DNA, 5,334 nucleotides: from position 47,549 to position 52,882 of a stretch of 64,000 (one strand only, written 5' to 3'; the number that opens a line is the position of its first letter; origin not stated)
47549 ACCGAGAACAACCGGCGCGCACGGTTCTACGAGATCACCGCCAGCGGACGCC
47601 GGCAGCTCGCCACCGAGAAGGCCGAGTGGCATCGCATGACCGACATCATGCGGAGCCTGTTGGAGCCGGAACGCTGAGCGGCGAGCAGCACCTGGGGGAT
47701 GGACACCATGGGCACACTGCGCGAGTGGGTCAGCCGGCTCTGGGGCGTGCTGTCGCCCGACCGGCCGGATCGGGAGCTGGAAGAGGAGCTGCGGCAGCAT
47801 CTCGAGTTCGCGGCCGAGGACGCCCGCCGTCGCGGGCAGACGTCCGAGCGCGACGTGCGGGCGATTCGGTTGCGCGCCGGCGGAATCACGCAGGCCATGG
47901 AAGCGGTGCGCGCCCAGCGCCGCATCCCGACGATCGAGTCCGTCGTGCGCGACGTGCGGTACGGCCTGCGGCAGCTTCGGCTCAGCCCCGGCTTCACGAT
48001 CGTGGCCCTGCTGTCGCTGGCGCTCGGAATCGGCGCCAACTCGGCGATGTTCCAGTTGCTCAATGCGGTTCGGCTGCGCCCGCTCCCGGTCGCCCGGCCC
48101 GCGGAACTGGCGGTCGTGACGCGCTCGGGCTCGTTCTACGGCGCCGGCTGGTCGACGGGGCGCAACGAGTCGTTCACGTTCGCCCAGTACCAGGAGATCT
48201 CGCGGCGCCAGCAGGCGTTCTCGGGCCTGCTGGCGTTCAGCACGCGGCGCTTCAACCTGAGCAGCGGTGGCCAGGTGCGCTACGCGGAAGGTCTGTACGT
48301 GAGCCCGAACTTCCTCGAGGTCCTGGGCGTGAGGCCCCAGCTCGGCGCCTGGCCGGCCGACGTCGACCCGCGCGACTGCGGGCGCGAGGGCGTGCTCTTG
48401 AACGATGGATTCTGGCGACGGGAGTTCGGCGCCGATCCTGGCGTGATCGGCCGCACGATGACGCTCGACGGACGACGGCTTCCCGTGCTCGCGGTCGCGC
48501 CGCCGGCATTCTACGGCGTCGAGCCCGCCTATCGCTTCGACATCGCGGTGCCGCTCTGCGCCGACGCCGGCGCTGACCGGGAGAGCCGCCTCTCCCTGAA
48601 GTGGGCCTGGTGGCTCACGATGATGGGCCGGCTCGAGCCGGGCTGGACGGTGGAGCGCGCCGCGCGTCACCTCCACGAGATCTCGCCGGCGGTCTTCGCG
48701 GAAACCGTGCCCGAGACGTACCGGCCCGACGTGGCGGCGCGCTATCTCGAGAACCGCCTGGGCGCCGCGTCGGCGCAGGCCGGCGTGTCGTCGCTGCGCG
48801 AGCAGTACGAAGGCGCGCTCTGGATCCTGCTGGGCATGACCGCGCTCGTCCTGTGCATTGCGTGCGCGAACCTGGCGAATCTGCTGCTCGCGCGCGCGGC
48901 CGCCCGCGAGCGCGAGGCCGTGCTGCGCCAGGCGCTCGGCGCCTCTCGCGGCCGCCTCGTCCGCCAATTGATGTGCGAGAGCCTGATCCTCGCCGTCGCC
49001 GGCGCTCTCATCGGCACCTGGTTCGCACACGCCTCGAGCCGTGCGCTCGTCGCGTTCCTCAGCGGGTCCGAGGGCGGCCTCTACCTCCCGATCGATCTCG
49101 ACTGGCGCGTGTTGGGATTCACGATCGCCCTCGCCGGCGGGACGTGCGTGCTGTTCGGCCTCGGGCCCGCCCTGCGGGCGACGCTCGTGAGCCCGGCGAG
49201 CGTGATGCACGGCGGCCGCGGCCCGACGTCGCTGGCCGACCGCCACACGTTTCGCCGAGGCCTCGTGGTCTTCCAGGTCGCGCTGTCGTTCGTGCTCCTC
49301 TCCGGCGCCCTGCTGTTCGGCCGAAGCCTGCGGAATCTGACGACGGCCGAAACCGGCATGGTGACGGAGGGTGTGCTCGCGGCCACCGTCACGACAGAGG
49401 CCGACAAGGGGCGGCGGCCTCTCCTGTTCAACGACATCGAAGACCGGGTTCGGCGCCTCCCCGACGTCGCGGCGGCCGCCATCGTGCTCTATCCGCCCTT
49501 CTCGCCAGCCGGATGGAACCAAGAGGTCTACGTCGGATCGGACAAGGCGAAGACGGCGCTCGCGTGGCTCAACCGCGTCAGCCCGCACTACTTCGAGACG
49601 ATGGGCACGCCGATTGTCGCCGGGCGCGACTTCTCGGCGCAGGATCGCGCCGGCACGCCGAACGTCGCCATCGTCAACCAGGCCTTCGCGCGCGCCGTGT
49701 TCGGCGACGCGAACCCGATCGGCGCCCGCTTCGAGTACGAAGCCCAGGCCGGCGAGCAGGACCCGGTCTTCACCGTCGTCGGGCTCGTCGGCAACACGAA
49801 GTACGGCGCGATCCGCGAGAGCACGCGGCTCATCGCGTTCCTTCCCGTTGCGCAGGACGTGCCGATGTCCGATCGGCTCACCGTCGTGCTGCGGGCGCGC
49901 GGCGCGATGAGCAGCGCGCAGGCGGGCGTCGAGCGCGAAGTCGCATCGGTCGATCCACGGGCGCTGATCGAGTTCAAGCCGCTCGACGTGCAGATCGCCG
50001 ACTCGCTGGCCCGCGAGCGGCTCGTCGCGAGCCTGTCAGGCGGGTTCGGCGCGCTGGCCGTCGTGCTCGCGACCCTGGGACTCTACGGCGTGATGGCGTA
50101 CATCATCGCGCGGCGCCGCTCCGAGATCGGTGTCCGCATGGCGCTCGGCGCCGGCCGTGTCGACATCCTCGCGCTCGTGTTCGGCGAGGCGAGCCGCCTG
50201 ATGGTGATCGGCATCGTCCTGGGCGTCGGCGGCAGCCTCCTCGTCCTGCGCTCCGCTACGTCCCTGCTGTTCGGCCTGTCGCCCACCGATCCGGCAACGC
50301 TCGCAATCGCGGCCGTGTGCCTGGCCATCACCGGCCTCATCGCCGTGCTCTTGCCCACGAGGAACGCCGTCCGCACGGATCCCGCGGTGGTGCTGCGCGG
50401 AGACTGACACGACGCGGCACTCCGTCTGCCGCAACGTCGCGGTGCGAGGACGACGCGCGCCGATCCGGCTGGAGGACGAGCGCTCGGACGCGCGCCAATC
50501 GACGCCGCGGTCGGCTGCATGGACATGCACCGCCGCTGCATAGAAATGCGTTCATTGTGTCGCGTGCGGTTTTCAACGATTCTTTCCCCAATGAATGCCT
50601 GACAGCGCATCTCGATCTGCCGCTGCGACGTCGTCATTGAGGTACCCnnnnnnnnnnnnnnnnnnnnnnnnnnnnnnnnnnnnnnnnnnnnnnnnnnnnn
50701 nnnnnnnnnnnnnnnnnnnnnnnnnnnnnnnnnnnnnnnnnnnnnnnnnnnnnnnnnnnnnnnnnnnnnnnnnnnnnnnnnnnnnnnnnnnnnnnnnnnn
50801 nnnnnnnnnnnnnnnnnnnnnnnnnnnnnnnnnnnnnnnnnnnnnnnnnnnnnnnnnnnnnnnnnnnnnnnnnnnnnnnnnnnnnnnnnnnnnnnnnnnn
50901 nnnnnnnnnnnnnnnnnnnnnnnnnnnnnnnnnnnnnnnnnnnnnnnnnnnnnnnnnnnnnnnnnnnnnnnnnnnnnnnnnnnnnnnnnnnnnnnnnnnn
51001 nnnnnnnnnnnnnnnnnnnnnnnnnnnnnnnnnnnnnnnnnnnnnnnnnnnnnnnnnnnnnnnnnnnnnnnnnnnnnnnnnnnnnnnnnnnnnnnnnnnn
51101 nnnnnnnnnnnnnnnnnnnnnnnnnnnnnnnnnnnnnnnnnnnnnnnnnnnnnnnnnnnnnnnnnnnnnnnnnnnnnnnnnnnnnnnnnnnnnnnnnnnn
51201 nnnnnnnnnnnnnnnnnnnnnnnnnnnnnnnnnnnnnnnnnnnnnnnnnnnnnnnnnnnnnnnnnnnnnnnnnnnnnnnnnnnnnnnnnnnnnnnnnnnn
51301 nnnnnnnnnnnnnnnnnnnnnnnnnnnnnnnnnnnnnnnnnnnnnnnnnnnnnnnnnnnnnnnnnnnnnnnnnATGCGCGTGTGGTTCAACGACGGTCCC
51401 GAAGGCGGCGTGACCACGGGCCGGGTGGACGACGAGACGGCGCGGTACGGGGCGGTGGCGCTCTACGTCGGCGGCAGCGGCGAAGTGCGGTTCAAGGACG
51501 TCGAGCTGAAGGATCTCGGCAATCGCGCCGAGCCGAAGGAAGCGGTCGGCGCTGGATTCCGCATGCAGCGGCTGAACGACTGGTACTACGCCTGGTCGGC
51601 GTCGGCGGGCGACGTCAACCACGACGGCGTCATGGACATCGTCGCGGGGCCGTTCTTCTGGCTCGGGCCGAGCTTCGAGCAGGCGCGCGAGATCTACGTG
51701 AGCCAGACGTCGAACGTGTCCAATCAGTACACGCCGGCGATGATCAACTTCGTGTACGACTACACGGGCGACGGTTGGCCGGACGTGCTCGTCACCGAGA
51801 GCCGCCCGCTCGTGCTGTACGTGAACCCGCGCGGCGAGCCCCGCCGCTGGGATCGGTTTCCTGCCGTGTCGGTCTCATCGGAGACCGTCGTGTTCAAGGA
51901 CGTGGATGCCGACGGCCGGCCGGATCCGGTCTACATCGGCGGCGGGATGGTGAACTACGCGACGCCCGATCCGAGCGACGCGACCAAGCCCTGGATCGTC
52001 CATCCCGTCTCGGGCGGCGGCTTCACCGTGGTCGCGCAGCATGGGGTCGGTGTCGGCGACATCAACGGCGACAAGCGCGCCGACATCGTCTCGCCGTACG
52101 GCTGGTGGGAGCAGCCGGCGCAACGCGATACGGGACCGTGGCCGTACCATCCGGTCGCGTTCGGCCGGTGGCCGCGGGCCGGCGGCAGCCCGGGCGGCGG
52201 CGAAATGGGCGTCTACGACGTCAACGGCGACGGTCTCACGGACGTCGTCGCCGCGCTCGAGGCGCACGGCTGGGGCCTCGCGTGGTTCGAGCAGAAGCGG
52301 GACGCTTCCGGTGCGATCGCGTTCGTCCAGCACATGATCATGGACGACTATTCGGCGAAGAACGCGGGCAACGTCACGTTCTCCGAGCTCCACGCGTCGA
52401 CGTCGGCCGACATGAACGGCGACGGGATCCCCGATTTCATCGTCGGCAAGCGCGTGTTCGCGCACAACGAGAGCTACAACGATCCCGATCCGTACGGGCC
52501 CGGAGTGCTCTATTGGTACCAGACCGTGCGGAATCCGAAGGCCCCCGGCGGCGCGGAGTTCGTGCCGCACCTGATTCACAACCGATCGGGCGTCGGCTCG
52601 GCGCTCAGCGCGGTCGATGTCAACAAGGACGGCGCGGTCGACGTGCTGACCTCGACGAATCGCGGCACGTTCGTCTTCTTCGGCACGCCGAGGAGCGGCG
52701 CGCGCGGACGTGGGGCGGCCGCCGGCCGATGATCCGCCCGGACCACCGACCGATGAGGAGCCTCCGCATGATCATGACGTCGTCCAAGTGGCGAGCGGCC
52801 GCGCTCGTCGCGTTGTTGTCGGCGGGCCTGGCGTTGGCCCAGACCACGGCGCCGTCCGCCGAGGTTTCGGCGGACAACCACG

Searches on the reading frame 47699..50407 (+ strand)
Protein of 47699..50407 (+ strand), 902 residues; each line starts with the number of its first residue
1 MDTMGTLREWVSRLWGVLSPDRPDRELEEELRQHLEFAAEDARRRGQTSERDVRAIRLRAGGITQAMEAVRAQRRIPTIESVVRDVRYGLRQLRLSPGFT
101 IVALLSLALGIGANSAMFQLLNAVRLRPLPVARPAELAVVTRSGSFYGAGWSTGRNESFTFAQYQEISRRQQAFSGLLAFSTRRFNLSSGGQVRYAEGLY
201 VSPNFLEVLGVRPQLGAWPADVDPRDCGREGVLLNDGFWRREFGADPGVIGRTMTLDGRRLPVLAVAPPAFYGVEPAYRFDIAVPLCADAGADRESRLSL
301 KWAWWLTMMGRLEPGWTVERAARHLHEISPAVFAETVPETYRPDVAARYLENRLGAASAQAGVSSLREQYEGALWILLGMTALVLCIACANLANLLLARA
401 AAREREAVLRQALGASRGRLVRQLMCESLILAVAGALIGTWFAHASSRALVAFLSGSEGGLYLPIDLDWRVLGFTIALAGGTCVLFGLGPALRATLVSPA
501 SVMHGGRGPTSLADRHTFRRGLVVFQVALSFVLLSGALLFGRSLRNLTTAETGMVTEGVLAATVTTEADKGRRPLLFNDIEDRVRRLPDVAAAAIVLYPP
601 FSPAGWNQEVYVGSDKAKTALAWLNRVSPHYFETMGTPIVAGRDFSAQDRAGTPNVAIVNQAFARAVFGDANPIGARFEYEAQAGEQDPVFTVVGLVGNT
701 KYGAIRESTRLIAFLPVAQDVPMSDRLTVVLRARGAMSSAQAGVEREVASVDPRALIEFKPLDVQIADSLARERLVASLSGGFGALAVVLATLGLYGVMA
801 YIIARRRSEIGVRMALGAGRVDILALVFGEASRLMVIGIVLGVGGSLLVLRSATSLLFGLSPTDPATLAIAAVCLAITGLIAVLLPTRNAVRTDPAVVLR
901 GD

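Call 23: search_protein_families(library=pfam, proteins=[window:47699-50407:+], max_evalue=0.0001)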
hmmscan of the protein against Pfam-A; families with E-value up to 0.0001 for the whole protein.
window:47699-50407:+ (902 aa): 2 families
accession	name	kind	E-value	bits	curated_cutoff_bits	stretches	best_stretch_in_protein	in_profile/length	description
PF12704.14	MacB_PCD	-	8e-31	108.4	27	2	100-326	1-205/207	MacB-like periplasmic core domain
PF02687.27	FtsX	-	4.3e-24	85.3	25.5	2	380-495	3-116/120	FtsX-like permease C-terminal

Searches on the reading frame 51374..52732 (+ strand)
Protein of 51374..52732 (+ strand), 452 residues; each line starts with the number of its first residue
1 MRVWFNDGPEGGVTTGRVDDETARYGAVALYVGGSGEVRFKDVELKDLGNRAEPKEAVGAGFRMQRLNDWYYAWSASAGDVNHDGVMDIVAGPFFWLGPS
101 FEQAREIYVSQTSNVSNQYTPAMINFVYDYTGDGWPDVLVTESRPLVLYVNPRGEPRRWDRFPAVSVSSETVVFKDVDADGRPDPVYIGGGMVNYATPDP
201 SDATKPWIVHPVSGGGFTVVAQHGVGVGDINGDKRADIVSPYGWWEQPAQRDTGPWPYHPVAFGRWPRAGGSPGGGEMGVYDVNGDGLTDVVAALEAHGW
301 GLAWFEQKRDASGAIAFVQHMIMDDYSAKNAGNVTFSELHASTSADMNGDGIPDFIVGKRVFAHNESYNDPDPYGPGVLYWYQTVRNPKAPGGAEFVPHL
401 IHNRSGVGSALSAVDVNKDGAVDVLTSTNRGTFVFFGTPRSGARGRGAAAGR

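Call 23: search_protein_families(library=pfam, proteins=[window:51374-52732:+], max_evalue=0.0001)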
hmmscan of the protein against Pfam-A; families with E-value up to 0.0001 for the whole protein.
window:51374-52732:+ (452 aa): 2 families
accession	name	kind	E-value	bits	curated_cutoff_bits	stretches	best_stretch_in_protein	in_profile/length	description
PF13517.12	FG-GAP_3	-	6.7e-25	87.9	26.9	3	129-184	1-58/61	FG-GAP-like repeat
PF01839.29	FG-GAP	-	1.7e-23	82.5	22.1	0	73-92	2-21/37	FG-GAP repeat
